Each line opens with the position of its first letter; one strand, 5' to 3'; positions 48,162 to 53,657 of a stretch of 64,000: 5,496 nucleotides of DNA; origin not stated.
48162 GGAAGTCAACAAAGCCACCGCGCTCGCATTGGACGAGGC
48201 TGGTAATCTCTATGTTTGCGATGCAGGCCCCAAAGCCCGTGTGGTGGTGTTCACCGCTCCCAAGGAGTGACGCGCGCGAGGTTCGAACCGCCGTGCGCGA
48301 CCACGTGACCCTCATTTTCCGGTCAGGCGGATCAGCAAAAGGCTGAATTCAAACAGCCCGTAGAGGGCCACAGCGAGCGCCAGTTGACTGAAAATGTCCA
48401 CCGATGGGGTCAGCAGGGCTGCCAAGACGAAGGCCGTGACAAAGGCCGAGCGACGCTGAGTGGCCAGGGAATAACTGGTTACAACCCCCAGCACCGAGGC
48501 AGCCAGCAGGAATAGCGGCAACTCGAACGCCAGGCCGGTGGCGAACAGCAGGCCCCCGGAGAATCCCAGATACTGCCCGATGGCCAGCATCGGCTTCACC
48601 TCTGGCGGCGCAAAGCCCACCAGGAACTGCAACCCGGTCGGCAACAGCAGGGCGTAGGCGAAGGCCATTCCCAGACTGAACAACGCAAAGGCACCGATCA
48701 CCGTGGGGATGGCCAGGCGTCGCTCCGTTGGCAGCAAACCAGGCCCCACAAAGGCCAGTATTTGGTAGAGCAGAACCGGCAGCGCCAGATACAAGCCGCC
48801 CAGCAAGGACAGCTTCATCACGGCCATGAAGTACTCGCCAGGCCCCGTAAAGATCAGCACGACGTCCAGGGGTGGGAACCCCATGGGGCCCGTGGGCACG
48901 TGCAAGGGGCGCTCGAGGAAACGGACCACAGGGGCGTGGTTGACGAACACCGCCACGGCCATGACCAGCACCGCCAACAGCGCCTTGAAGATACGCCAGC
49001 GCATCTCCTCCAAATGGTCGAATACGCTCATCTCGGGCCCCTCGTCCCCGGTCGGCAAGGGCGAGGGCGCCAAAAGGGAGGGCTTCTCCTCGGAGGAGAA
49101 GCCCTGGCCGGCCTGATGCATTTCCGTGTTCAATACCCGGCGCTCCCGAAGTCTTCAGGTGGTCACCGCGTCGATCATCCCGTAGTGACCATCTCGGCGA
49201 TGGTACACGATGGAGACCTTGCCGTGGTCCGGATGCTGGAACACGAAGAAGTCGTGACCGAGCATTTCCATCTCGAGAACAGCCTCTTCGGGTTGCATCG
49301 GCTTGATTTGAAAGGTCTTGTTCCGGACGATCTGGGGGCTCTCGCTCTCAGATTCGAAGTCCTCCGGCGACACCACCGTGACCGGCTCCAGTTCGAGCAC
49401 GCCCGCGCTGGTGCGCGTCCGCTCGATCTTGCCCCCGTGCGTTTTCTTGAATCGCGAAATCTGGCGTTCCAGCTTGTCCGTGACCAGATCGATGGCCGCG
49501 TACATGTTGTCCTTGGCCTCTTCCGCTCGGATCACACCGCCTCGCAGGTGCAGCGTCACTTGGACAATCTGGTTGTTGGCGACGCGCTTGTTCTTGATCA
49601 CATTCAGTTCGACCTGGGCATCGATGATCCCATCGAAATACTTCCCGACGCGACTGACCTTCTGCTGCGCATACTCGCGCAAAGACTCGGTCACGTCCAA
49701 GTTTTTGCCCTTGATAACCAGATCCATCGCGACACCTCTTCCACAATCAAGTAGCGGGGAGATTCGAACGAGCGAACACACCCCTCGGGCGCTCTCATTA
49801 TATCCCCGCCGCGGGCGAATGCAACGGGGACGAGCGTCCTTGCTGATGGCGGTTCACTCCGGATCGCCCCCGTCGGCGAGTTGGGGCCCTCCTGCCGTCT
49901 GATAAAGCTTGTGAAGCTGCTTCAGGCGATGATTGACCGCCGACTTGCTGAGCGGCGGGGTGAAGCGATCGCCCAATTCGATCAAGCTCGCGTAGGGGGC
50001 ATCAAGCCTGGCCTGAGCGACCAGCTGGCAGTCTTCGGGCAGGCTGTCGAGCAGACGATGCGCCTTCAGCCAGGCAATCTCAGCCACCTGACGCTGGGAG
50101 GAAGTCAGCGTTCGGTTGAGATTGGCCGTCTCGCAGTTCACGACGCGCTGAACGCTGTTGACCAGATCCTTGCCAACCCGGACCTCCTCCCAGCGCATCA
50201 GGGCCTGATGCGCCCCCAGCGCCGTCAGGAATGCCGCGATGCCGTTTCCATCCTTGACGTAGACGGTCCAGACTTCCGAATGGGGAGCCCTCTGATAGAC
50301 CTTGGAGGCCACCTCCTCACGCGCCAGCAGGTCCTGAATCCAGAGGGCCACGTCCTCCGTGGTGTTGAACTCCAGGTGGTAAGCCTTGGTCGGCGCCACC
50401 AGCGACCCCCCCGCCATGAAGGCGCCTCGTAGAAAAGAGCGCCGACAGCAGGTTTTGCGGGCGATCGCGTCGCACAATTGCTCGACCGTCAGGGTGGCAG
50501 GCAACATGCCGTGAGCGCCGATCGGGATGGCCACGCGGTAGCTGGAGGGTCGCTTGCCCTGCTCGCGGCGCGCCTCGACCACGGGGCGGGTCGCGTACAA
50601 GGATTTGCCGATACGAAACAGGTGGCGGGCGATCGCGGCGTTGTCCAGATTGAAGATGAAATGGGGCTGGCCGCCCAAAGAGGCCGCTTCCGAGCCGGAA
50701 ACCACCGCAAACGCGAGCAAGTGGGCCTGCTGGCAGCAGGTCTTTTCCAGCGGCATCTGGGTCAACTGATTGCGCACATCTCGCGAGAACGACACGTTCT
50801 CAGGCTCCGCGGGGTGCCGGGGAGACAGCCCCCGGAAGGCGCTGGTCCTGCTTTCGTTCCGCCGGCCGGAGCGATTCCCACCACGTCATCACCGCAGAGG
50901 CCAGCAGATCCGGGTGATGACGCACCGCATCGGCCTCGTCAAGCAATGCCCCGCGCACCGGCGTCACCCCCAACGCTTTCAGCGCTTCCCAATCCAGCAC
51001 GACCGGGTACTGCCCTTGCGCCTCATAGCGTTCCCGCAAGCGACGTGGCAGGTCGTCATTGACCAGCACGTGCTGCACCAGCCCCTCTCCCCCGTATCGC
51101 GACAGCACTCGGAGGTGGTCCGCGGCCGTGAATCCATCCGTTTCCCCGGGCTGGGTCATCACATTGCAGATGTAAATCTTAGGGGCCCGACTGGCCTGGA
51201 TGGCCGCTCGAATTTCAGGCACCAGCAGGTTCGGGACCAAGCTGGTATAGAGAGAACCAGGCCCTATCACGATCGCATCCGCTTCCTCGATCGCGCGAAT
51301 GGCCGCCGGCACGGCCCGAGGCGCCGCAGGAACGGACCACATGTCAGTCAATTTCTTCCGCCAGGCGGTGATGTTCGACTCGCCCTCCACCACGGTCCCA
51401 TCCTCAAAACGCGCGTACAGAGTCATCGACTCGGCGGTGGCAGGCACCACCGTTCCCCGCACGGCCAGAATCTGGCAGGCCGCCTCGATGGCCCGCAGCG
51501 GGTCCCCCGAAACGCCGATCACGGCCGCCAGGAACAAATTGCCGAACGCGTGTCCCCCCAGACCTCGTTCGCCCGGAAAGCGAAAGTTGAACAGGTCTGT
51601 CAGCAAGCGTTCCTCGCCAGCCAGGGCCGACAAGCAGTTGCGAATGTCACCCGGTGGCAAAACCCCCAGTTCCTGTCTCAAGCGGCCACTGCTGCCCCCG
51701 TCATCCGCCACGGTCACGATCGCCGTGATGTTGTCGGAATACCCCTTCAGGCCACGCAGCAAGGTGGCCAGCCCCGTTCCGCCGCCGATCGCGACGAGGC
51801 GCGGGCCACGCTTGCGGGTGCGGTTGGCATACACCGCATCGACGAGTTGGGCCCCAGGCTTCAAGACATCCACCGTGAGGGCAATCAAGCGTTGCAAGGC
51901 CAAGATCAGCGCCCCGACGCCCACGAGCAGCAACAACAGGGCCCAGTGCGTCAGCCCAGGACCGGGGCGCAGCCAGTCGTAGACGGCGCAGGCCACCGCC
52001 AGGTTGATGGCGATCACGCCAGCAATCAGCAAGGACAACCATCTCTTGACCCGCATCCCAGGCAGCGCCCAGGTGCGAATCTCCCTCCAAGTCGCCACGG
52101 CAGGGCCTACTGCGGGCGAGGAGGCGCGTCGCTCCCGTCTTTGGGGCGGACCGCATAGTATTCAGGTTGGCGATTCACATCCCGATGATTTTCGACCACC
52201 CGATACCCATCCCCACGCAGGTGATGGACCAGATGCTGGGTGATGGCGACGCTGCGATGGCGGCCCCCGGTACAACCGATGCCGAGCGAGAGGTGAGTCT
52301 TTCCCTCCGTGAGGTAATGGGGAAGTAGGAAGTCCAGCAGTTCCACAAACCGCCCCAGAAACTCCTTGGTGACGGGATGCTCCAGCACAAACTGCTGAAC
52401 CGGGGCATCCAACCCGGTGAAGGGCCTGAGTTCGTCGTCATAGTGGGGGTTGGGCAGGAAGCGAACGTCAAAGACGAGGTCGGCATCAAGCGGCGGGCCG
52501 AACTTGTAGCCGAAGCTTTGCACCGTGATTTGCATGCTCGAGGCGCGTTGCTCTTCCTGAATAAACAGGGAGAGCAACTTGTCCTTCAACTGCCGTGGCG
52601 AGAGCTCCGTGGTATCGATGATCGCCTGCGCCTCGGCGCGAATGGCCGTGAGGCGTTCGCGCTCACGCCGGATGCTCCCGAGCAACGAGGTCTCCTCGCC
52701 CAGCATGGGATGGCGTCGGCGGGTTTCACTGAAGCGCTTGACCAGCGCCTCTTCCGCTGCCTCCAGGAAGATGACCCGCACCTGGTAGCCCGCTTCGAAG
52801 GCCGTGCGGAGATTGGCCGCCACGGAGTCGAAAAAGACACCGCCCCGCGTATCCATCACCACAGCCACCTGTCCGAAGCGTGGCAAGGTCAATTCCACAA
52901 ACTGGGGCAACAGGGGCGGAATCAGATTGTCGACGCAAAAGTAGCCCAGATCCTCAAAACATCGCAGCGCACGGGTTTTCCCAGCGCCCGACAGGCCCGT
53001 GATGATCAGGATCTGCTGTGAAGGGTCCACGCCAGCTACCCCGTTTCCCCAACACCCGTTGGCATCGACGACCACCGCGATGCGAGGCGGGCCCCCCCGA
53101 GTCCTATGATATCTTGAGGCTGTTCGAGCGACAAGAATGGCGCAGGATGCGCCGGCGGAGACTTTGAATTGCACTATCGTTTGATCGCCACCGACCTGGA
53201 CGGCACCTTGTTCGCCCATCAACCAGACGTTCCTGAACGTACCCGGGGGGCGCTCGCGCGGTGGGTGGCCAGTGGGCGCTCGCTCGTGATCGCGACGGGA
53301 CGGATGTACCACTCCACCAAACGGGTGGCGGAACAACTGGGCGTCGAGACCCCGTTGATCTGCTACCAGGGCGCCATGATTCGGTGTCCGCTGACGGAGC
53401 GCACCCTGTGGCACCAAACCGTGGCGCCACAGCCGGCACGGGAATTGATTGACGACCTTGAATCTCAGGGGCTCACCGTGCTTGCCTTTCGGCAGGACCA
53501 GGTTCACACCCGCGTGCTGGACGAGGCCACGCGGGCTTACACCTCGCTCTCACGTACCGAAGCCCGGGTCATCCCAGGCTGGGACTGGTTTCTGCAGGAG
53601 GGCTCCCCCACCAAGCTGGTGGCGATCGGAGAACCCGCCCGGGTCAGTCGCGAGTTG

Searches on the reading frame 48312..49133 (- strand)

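Call 37: search_protein_families(library=pfam, proteins=[window:48312-49133:-], max_evalue=0.00001)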
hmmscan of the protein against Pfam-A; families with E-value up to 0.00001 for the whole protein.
window:48312-49133:- (273 aa): 1 family
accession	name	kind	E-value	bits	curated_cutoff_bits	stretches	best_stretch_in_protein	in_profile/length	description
PF00902.23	TatC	-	1.7e-58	198.3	25.1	1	39-255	1-207/208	Sec-independent protein translocase protein (TatC)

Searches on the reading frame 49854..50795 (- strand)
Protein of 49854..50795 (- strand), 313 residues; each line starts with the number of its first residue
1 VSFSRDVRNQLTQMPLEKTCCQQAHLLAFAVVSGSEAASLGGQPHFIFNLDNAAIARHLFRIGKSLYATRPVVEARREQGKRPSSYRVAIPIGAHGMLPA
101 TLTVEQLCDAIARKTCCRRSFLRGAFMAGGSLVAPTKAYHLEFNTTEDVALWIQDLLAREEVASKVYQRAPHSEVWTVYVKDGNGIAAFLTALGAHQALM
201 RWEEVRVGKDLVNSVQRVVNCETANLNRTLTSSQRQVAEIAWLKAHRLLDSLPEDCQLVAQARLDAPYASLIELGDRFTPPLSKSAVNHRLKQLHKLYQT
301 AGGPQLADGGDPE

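Call 37: search_protein_families(library=pfam, proteins=[window:49854-50795:-], max_evalue=0.00001)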
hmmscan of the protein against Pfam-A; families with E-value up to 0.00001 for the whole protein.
window:49854-50795:- (313 aa): 3 families
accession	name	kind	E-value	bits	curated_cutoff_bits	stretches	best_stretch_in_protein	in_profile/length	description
PF02650.20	HTH_WhiA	-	8.1e-27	93.9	27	1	215-297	1-83/84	WhiA C-terminal HTH domain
PF14527.11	LAGLIDADG_WhiA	-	1.3e-20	73.8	23.2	1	119-210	2-91/93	WhiA LAGLIDADG-like domain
PF10298.14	WhiA_N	-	5.9e-09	36.3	23.4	1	19-91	1-73/86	WhiA N-terminal LAGLIDADG-like domain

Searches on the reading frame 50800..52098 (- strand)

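Call 37: search_protein_families(library=pfam, proteins=[window:50800-52098:-], max_evalue=0.00001)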
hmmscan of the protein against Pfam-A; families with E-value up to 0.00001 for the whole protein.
window:50800-52098:- (432 aa): 1 family
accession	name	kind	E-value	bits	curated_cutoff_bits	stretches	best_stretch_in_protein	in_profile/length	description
PF01933.23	CofD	-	2e-109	365.7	30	1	102-385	2-289/290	2-phospho-L-lactate transferase CofD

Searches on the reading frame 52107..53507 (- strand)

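Call 37: search_protein_families(library=pfam, proteins=[window:52107-53507:-], max_evalue=0.00001)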
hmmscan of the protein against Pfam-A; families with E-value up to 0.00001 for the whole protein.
window:52107-53507:- (466 aa): 2 families
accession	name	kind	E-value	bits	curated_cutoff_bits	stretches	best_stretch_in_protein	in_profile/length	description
PF22740.1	PapZ_C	-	4.6e-47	159.6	27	1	325-444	1-120/121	RapZ C-terminal domain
PF03668.21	RapZ-like_N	-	5.1e-46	156.7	25.4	1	165-315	2-154/158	RapZ-like N-terminal domain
